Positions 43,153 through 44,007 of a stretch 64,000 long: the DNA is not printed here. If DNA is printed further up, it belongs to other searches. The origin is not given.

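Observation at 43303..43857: Histone H4-fold protein with a long K/P/T/S-rich N-tail and acidic C-tail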

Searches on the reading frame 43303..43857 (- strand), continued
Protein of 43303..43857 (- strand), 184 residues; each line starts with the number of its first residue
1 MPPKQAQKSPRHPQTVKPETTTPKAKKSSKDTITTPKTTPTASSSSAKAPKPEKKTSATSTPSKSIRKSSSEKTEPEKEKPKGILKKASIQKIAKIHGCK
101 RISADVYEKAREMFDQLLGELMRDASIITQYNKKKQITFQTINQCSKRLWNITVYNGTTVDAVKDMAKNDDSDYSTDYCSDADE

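Call 25: find_encoding_contigs(protein=P0002, flank=5000)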
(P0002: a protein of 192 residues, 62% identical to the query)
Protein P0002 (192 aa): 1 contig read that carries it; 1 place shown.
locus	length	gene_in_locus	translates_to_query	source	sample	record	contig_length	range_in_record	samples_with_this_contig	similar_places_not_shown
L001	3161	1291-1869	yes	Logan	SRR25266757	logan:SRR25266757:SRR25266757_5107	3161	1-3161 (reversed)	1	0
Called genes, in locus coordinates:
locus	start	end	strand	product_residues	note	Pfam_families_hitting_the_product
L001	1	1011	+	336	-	?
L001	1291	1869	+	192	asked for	-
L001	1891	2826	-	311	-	PF03747:ADP_ribosyl_GH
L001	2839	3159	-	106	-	?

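Call 29: find_encoding_contigs(protein=P0040, flank=5000)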
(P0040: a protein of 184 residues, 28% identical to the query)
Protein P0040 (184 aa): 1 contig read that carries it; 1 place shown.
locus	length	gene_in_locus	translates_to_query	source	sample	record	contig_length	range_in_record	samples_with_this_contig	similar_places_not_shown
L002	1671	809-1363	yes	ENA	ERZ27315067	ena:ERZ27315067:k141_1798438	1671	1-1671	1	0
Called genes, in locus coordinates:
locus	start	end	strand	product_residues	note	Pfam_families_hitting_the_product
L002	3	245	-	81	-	?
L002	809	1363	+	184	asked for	-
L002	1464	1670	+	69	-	?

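Call 30: find_encoding_contigs(protein=P0072, flank=8000)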
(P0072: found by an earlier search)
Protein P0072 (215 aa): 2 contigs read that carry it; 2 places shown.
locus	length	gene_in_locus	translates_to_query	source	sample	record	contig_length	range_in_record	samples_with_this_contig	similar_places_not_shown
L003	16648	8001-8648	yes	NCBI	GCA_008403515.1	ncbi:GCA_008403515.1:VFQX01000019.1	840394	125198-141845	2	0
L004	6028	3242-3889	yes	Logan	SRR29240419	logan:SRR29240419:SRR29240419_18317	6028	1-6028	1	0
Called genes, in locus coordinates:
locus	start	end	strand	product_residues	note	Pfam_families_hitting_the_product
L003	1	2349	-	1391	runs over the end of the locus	PF23381:Beta-prop_IFT122_1st, PF23609:Beta-prop_EIPR1, PF24807:WD40_CDC20-Fz, PF24814:WD40_Prp19, PF24817:WD40_WDHD1_1st, PF25173:Beta-prop_WDR3_1st, PF25174:Beta-prop_THOC3, PF25175:Beta-prop_WDR5, +14 more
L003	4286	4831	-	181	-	-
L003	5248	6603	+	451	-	PF04305:DUF455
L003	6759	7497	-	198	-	PF14886:FAM183, PF22589:SPMIP1 (weak), PF14886:FAM183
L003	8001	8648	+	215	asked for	-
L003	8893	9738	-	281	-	PF10469:AKAP7_NLS, PF13563:2_5_RNA_ligase2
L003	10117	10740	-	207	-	-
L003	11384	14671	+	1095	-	PF00270:DEAD, PF00271:Helicase_C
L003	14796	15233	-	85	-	PF14438:SM-ATX (weak), PF01423:LSM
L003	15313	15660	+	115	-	-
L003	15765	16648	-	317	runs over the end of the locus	PF13181:TPR_8 (faint), PF13428:TPR_14 (faint), PF13424:TPR_12 (faint), PF00515:TPR_1 (weak), PF07719:TPR_2 (weak)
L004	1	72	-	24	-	?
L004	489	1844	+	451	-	PF04305:DUF455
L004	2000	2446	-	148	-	PF22589:SPMIP1 (weak), PF14886:FAM183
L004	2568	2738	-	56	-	-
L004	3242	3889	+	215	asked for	-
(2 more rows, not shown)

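Call 31: find_homologous_proteins(query=A2, max_evalue=0.001)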
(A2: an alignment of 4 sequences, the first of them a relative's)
Query A2 (4 sequences) (184 aa, profile of the alignment): 3 proteins with E <= 0.001 among 3153 candidates.
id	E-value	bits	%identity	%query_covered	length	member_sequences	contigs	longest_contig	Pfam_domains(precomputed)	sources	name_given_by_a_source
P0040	3.7e-75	270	27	73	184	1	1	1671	-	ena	-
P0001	3.8e-73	263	100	100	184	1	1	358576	-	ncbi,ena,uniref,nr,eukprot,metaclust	ncbi:predicted protein [Naegleria gruberi]|uniref:Predicted protein n=1 Tax=Naegleria gruberi TaxID=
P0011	2.8e-71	257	31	92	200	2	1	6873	-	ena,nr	nr:unnamed protein product [Naegleria fowleri]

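Call 37: predict_structure(alignment_id=A4)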
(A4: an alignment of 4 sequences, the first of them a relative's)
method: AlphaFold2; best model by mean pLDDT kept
length: 184 residues; sequences in the alignment: 4
mean_pLDDT: 64.0   pTM: 0.41
mean pLDDT of the five models: 64.0, 63.3, 61.8, 61.3, 58.4
residues with pLDDT >= 90: 34; 70-90: 39; 50-70: 40; < 50: 71
segments of 3 or more residues with pLDDT < 50: 22-34, 36-38, 40-51, 53-67, 71-74, 170-184
pLDDT, mean of each block of 10 residues (from residue 1): 58 50 45 46 40 41 46 48 76 84 86 90 94 91 92 73 54 46 43
secondary structure, 60 per line:
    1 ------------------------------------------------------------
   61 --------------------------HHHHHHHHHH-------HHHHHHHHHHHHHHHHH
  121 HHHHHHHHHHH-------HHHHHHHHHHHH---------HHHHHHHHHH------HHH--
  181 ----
elements in order: H87-96 H104-131 H139-150 H160-169

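Call 55: find_related_loci(query=window:43303-43857:-, collection=metagenome_contigs, flank=3000)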
Query window:43303-43857:- (184 aa) in metagenome_contigs; peptide patterns used: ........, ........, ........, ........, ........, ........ (x = any residue, [..] = any of these).
600 stretches matched a pattern, but none encodes a relative of the query by tblastn (E <= 1e-3).

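Call 56: find_related_loci(query=P0040, collection=metagenome_contigs, flank=3000)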
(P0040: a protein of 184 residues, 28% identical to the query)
Query P0040 (184 aa) in metagenome_contigs; peptide patterns used: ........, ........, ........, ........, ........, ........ (x = any residue, [..] = any of these).
225 stretches matched a pattern, but none encodes a relative of the query by tblastn (E <= 1e-3).

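Call 76: fold_search(model_id=the predicted structure, library=pdb)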
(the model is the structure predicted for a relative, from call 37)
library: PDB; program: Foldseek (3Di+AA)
matches with E <= 10: 1582; with E <= 0.001: 28
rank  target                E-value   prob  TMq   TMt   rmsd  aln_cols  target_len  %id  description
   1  6l9z_P                2.3e-04  1.00  0.35  0.66   1.8        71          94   32  338 bp di-nucleosome assembled with linker histone H1.X (released 2021-02-17)
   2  8kcc_G                4.0e-04  1.00  0.36  0.78   1.8        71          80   31  Complex of DDM1-nucleosome(H2A.W) complex with DDM1 bound to SHL2 (released 2024-06-26)
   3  8han_B                4.3e-04  1.00  0.35  0.70   2.8        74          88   31  Cryo-EM structure of the CBP catalytic core bound to the H4K12acK16ac nucleosome, class 3 (released 2023-05-17)
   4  8q15_G                4.6e-04  1.00  0.35  0.77   1.9        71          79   31  CryoEM structure of canonical rice nucleosome core particle (released 2025-02-05)
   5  2hue_C                5.2e-04  1.00  0.34  0.74   4.8        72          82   32  Structure of the H3-H4 chaperone Asf1 bound to histones H3 and H4 (released 2006-11-21)
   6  3tu4_F                5.6e-04  1.00  0.35  0.69   1.8        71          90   32  Crystal structure of the Sir3 BAH domain in complex with a nucleosome core particle. (released 2011-11-23)
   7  7wlr_F                5.6e-04  1.00  0.35  0.74   1.9        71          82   34  Cryo-EM structure of the nucleosome containing Komagataella pastoris histones (released 2022-07-13)
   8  8xjv_7                6.0e-04  1.00  0.36  0.63   1.7        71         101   32  Structural basis for the linker histone H5-nucleosome binding and chromatin compaction (released 2024-09-11)
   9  5kgf_B                6.0e-04  1.00  0.35  0.72   2.0        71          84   32  Structural model of 53BP1 bound to a ubiquitylated and methylated nucleosome, at 4.5 A resolution (released 2016-07-27)
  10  4ld9_F                6.4e-04  1.00  0.35  0.74   1.9        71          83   32  Crystal structure of the N-terminally acetylated BAH domain of Sir3 bound to the nucleosome core particle (released 2013-08-14)
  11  9can_B                6.4e-04  1.00  0.35  0.80   1.8        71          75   32  S.c INO80 in complex with Xenopus 0/40 nucleosome (released 2025-07-16)
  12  1p3p_F                6.4e-04  1.00  0.35  0.75   3.0        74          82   31  Crystallographic Studies of Nucleosome Core Particles containing Histone 'Sin' Mutants (released 2004-02-24)
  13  9r1d_F                7.3e-04  1.00  0.35  0.80   1.9        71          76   27  Structure of the H3.V-H4.V variant nucleosome core particle from Trypanosoma brucei (released 2026-01-28)
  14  1m1a_F                7.3e-04  1.00  0.36  0.67   3.0        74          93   31  LIGAND BINDING ALTERS THE STRUCTURE AND DYNAMICS OF NUCLEOSOMAL DNA (released 2003-02-18)
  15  4uuz_B                7.8e-04  1.00  0.35  0.78   1.9        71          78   32  MCM2-histone complex (released 2015-02-11)
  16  4eo5_C                7.8e-04  1.00  0.35  0.73   7.0        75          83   31  Yeast Asf1 bound to H3/H4G94P mutant (released 2012-06-13)
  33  6xwt_D                1.1e-03  1.00  0.34  0.82   3.2        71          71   32  drosophila melanogaster CENP-A/H4 bound to N-terminal CAL1 fragment (released 2020-04-01)
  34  6xwt_B                1.2e-03  1.00  0.34  0.81   1.4        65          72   32  drosophila melanogaster CENP-A/H4 bound to N-terminal CAL1 fragment (released 2020-04-01)
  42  2io5_C                1.2e-03  1.00  0.35  0.80   4.5        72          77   32  Crystal structure of the CIA- histone H3-H4 complex (released 2007-02-27)
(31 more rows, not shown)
